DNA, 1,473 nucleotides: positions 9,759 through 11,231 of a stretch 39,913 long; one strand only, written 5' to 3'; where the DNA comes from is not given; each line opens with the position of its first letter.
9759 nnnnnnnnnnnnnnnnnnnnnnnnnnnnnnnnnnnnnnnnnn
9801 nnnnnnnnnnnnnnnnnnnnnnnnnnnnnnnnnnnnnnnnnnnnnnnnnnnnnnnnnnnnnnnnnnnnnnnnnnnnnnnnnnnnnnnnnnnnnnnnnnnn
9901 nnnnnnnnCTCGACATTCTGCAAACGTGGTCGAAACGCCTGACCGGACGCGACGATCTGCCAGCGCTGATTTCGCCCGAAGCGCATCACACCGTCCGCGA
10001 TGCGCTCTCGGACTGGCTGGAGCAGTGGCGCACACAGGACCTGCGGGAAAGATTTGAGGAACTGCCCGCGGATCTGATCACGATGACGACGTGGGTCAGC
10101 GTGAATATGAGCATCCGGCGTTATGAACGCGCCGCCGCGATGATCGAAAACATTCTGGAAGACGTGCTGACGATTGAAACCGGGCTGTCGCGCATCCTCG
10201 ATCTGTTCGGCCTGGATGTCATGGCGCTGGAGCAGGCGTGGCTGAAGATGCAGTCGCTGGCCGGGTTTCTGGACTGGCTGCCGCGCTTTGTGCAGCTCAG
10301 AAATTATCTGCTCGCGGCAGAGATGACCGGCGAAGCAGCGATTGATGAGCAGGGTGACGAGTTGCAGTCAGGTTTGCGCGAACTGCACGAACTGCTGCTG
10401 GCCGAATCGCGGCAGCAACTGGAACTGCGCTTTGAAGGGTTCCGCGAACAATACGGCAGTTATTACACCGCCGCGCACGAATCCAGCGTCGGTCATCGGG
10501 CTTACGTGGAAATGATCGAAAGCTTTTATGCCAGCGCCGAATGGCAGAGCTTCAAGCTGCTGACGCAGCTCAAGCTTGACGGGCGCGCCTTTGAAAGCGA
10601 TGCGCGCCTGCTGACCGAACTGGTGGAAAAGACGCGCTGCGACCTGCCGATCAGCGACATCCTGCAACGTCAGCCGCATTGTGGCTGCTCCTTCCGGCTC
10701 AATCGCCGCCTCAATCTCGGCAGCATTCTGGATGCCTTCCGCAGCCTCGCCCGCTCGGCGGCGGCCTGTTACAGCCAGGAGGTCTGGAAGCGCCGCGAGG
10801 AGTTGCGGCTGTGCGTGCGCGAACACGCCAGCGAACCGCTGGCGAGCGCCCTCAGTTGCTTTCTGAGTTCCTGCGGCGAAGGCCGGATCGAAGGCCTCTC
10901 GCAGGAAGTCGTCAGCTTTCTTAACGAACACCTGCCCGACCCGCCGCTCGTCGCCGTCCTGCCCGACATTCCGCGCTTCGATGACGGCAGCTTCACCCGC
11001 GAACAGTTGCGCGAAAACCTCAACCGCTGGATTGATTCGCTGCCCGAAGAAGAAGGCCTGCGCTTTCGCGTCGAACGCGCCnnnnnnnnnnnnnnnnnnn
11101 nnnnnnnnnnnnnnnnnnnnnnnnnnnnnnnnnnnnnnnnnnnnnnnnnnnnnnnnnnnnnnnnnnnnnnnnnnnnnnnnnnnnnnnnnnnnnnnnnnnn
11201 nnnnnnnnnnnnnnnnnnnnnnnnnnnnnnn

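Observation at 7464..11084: Orphan BrxC/PglY-like giant P-loop ATPase with an atypical Walker B and no BREX partners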

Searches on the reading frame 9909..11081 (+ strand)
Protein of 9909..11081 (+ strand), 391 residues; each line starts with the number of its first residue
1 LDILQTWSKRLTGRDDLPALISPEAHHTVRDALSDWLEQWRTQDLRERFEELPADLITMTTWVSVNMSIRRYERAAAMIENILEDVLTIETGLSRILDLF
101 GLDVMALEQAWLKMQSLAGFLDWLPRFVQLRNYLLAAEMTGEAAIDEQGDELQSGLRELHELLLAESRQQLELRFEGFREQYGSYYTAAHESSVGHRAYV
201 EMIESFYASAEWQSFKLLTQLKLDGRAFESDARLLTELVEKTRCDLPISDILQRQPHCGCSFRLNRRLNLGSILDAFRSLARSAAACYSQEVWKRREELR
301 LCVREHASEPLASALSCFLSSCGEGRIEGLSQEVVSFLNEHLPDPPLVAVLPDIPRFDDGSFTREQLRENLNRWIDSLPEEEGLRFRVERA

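Call 88: predict_structure(alignment_id=A7)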
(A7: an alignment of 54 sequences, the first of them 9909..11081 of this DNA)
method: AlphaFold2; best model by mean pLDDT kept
length: 391 residues; sequences in the alignment: 54
mean_pLDDT: 89.3   pTM: 0.74
mean pLDDT of the five models: 89.3, 88.2, 88.0, 87.7, 86.5
residues with pLDDT >= 90: 292; 70-90: 69; 50-70: 23; < 50: 7
segments of 3 or more residues with pLDDT < 50: 387-391
pLDDT, mean of each block of 10 residues (from residue 1): 88 92 93 95 92 77 86 95 95 94 90 92 95 96 97 92 94 98 96 93 95 94 87 94 93 94 84 94 94 92 91 94 92 94 69 66 82 79 47 35
secondary structure, 60 per line:
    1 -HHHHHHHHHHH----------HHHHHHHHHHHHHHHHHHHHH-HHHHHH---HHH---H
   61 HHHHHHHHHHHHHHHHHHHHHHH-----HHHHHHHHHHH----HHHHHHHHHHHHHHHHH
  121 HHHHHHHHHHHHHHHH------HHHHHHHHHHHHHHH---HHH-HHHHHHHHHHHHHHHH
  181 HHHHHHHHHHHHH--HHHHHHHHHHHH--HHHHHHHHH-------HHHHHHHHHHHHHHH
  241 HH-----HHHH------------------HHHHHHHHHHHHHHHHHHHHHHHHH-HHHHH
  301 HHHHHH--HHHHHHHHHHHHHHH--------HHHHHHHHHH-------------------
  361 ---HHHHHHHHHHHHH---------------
elements in order: H2-12 H23-43 H45-50 H60-83 H89-99 H104-136 H143-157 H165-193 H196-207 H210-218 H226-242 H248-251 H270-294 H296-306 H309-323 H332-341 H364-376

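Call 90: fold_search(model_id=the predicted structure, library=pdb)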
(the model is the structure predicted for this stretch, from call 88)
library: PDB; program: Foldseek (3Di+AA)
matches with E <= 10: 126; with E <= 0.001: 0
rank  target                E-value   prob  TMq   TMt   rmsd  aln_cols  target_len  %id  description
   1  8iyj_A1               6.4e-01  0.10  0.14  0.15  40.1       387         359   13  Cryo-EM structure of the 48-nm repeat doublet microtubule from mouse sperm (released 2023-07-05)
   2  6ar7_D                8.7e-01  0.20  0.15  0.24  16.7       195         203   16  Crystal structure of a putative uncharacterized protein from Burkholderia thailandensis (released 2017-09-20)
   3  9fqr_Fy               9.1e-01  0.09  0.14  0.15  42.8       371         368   14  96-nm repeat of axonemal doublet microtubules from bovine sperm (released 2025-03-26)
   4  7rro_D6               1.0e+00  0.08  0.14  0.16  40.9       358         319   15  Structure of the 48-nm repeat doublet microtubule from bovine tracheal cilia (released 2021-10-27)
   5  8to0_Af               1.1e+00  0.08  0.13  0.16  37.1       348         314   15  48-nm repeating structure of doublets from mouse sperm flagella (released 2023-11-01)
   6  8snb_8F               1.2e+00  0.09  0.14  0.19  33.6       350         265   15  atomic model of sea urchin sperm doublet microtubule (48-nm periodicity) (released 2023-06-28)
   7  7rro_D1               1.2e+00  0.08  0.14  0.13  41.3       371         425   12  Structure of the 48-nm repeat doublet microtubule from bovine tracheal cilia (released 2021-10-27)
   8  6ar7_B                1.4e+00  0.16  0.15  0.24  16.8       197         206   16  Crystal structure of a putative uncharacterized protein from Burkholderia thailandensis (released 2017-09-20)
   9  8to0_AI               1.4e+00  0.07  0.14  0.14  38.8       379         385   12  48-nm repeating structure of doublets from mouse sperm flagella (released 2023-11-01)
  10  7ung_D3               1.5e+00  0.08  0.14  0.17  36.3       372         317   15  48-nm repeat of the human respiratory doublet microtubule (released 2022-10-05)
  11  6pw4_B                1.6e+00  0.11  0.17  0.11  24.7       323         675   13  Cryo-EM Structure of Thermo-Sensitive TRP Channel TRP1 from the Alga Chlamydomonas reinhardtii in Detergent (released 2019-09-25)
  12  9fqr_E6               1.6e+00  0.04  0.12  0.12  39.8       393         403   14  96-nm repeat of axonemal doublet microtubules from bovine sperm (released 2025-03-26)
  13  6ar7_A                2.0e+00  0.13  0.15  0.24  16.8       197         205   16  Crystal structure of a putative uncharacterized protein from Burkholderia thailandensis (released 2017-09-20)
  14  9cpb_6Q               2.2e+00  0.06  0.14  0.14  39.4       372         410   14  Atomic model of bovine Fallopian tube cilia doublet microtubule (48-nm periodicity) (released 2024-10-30)
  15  8otz_Cq               2.2e+00  0.04  0.13  0.13  40.3       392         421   15  48-nm repeat of the native axonemal doublet microtubule from bovine sperm (released 2023-11-22)
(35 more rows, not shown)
